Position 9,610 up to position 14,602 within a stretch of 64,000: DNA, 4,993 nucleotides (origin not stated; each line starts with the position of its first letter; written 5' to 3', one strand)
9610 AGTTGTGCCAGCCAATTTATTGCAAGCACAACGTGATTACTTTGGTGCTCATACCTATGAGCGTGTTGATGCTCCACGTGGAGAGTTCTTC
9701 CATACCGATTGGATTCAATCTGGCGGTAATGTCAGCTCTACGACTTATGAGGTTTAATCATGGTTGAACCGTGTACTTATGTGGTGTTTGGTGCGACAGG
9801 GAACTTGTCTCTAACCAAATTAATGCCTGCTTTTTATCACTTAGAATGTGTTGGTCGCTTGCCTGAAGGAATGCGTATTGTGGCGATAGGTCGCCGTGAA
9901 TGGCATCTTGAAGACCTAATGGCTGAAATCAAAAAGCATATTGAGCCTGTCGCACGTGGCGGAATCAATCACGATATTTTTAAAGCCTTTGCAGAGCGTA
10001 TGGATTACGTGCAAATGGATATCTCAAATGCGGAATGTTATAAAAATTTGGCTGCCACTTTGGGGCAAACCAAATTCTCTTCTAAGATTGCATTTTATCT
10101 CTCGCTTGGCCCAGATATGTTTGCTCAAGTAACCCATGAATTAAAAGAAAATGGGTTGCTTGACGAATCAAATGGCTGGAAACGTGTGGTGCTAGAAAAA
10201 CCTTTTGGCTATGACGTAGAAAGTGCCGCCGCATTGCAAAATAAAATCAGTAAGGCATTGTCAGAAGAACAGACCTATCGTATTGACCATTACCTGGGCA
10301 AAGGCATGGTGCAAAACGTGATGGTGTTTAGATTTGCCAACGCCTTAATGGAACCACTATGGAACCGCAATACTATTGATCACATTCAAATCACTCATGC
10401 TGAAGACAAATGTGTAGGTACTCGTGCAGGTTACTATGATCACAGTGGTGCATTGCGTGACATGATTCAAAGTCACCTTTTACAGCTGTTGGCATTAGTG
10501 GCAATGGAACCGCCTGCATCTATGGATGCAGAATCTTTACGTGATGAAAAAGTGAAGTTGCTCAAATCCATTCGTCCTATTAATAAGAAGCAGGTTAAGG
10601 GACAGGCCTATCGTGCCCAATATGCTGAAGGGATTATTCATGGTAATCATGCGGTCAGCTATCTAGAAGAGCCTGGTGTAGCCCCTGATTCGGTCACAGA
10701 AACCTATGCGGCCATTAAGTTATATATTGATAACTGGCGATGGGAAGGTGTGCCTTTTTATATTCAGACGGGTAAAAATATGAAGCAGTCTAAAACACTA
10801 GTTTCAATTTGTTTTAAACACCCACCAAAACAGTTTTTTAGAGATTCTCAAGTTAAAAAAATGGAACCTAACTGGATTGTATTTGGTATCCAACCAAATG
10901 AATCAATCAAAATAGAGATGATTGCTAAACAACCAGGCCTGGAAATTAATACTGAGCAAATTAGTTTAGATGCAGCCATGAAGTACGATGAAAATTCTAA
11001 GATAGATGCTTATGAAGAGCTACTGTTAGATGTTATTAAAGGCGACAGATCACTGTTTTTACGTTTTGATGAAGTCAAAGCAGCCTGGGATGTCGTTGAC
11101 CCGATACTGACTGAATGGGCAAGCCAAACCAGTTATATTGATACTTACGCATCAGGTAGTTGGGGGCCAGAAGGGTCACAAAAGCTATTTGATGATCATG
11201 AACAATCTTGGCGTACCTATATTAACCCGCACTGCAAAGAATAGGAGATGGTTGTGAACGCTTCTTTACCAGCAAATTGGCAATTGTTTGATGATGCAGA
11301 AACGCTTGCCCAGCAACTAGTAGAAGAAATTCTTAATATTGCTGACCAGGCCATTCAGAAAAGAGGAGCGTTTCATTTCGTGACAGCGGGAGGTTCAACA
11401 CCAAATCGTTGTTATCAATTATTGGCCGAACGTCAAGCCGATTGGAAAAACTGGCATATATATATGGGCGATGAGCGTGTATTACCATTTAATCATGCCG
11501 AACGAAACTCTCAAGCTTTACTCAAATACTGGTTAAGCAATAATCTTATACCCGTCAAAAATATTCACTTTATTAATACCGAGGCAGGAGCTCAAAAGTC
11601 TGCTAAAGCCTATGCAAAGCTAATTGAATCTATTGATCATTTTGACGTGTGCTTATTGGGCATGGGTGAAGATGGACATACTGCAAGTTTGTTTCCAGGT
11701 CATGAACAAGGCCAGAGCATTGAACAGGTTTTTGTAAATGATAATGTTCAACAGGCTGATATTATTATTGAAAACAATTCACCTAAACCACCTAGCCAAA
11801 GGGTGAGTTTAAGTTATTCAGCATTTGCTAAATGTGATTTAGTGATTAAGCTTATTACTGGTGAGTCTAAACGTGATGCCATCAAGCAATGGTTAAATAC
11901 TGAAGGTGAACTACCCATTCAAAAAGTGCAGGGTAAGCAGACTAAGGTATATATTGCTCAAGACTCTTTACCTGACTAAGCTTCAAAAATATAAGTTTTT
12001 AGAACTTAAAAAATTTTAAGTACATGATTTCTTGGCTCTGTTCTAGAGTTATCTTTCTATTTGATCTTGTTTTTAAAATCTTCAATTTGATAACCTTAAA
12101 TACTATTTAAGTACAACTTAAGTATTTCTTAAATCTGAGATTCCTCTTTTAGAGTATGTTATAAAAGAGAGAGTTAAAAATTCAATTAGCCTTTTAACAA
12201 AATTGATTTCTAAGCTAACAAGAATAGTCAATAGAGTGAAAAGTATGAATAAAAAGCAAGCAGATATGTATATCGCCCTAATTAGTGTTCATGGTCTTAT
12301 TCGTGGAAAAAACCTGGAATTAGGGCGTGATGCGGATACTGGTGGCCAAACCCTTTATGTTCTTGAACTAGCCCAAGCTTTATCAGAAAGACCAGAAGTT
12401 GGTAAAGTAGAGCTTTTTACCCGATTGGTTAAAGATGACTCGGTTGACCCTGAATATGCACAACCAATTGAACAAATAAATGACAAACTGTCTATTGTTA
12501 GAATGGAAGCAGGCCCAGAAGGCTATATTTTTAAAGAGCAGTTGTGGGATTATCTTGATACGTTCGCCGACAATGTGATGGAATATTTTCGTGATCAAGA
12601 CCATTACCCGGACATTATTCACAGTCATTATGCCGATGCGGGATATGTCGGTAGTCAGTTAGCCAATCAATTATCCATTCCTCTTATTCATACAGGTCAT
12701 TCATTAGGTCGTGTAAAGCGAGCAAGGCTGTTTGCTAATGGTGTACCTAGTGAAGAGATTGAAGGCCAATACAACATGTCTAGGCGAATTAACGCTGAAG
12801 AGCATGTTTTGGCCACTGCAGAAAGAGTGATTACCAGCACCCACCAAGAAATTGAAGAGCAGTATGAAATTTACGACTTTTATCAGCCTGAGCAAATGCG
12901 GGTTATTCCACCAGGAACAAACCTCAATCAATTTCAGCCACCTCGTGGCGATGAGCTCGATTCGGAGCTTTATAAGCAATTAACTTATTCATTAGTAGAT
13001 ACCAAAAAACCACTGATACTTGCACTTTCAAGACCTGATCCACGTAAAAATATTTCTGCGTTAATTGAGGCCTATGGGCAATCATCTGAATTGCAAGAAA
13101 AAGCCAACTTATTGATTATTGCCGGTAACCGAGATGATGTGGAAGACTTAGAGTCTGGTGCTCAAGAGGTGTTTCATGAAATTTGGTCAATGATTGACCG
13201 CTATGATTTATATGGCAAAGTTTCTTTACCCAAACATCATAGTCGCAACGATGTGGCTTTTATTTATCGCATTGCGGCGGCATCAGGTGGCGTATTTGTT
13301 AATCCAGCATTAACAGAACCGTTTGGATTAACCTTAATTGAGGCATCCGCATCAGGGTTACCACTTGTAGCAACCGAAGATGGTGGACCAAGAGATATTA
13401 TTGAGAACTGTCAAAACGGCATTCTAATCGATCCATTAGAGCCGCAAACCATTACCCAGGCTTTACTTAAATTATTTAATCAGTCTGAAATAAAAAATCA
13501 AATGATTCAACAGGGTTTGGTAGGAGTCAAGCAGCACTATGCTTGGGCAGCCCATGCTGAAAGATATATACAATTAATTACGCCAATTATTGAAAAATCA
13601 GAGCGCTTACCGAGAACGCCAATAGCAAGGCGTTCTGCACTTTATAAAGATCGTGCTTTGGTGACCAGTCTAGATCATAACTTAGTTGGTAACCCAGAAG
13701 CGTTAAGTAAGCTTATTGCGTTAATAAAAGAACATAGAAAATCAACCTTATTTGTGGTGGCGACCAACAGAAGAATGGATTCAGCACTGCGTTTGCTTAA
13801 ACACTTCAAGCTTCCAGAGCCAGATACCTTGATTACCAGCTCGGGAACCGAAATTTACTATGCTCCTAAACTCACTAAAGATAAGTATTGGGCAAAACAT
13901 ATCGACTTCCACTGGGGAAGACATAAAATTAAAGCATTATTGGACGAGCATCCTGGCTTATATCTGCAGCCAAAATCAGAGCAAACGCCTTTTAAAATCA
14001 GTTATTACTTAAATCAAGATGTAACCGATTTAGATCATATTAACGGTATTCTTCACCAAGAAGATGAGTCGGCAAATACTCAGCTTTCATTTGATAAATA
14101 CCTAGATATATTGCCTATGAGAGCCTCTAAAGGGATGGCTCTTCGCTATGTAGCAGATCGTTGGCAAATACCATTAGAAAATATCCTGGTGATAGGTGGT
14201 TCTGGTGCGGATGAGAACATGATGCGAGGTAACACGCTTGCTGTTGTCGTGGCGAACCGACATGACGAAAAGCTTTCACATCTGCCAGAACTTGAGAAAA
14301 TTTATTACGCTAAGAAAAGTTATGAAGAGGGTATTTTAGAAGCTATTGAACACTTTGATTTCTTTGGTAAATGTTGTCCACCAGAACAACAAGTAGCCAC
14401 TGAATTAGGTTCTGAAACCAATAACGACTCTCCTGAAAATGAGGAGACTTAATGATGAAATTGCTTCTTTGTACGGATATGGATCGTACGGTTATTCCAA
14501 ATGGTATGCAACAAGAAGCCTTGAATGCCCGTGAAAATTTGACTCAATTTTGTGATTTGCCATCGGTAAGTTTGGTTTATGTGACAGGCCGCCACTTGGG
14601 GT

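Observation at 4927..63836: Hyper-abundant GC-rich palindrome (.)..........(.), a HIP1/uptake-sequence-like genomic word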

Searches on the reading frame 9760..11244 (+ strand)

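Call 7: search_protein_families(library=ncbifam, proteins=[window:9760-11244:+])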
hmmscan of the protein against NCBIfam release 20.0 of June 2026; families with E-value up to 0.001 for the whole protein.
window:9760-11244:+ (494 aa): 3 families
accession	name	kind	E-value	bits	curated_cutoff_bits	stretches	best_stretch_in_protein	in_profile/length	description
TIGR00871.1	zwf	equivalog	3.3e-170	567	400.6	1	4-486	2-485/486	glucose-6-phosphate dehydrogenase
NF009492.0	PRK12853.1-3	equivalog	1e-126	423.7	428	1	4-481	9-468/472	glucose-6-phosphate dehydrogenase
NF004331.0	PRK05722.2-1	equivalog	8.5e-60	203.2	622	1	7-354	6-326/425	glucose-6-phosphate dehydrogenase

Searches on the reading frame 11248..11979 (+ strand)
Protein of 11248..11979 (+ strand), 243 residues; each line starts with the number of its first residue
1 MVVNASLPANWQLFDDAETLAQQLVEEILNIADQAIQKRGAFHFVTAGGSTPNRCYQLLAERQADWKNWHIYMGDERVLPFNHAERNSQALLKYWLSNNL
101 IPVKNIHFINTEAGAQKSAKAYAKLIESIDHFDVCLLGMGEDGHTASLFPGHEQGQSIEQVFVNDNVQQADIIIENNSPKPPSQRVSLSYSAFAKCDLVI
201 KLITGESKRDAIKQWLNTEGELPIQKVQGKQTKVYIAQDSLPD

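Call 8: search_protein_families(library=pfam, proteins=[window:11248-11979:+])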
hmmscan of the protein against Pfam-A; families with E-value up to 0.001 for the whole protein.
window:11248-11979:+ (243 aa): 1 family
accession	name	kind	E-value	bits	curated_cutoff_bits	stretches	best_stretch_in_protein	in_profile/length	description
PF01182.26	Glucosamine_iso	-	2.4e-59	201.4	27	1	16-234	2-223/225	Glucosamine-6-phosphate isomerases/6-phosphogluconolactonase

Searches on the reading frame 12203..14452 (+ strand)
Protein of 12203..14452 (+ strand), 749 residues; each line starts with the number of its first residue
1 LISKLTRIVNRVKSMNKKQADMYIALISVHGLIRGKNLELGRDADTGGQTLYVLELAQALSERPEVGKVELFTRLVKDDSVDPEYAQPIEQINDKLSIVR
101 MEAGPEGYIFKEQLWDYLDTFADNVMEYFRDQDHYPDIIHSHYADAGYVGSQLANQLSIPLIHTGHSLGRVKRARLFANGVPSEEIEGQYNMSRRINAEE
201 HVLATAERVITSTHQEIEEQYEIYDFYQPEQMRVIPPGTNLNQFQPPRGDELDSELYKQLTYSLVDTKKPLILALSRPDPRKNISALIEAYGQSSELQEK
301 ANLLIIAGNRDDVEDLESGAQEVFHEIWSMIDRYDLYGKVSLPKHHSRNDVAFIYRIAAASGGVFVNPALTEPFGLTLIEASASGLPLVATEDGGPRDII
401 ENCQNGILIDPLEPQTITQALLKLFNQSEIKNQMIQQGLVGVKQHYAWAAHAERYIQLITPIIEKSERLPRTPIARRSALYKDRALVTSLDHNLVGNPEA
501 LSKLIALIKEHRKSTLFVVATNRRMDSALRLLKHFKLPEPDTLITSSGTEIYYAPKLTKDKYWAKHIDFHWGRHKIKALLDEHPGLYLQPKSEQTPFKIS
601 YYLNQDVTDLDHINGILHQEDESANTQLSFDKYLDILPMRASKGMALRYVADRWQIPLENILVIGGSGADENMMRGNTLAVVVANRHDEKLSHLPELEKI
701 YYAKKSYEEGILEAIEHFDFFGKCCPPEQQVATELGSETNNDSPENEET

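Call 8: search_protein_families(library=pfam, proteins=[window:12203-14452:+])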
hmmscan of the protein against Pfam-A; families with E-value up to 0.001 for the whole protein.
window:12203-14452:+ (749 aa): 7 families
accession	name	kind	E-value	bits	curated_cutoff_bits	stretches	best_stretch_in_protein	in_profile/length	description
PF05116.19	S6PP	-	1.3e-70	238.2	20.3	1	484-720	3-247/247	Sucrose-6F-phosphate phosphohydrolase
PF00534.26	Glycos_transf_1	-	3.5e-26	92.2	26.4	1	265-438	11-169/172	Glycosyl transferases group 1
PF13692.12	Glyco_trans_1_4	-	2.7e-16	60.6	27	1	270-426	2-141/142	Glycosyl transferases group 1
PF00862.26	GT-B_Sucrose_synth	-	3.2e-15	56.2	23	1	24-225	16-235/290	Sucrose synthase first GT-B domain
PF08282.18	Hydrolase_3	-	2.7e-14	54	20.9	1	592-695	138-240/255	haloacid dehalogenase-like hydrolase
PF13439.12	Glyco_transf_4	-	2.1e-12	47.8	28.5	1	47-242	2-169/170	Glycosyltransferase Family 4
PF13579.12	Glyco_trans_4_4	-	3.4e-11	44.2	29.7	1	47-238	1-158/158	Glycosyl transferase 4-like domain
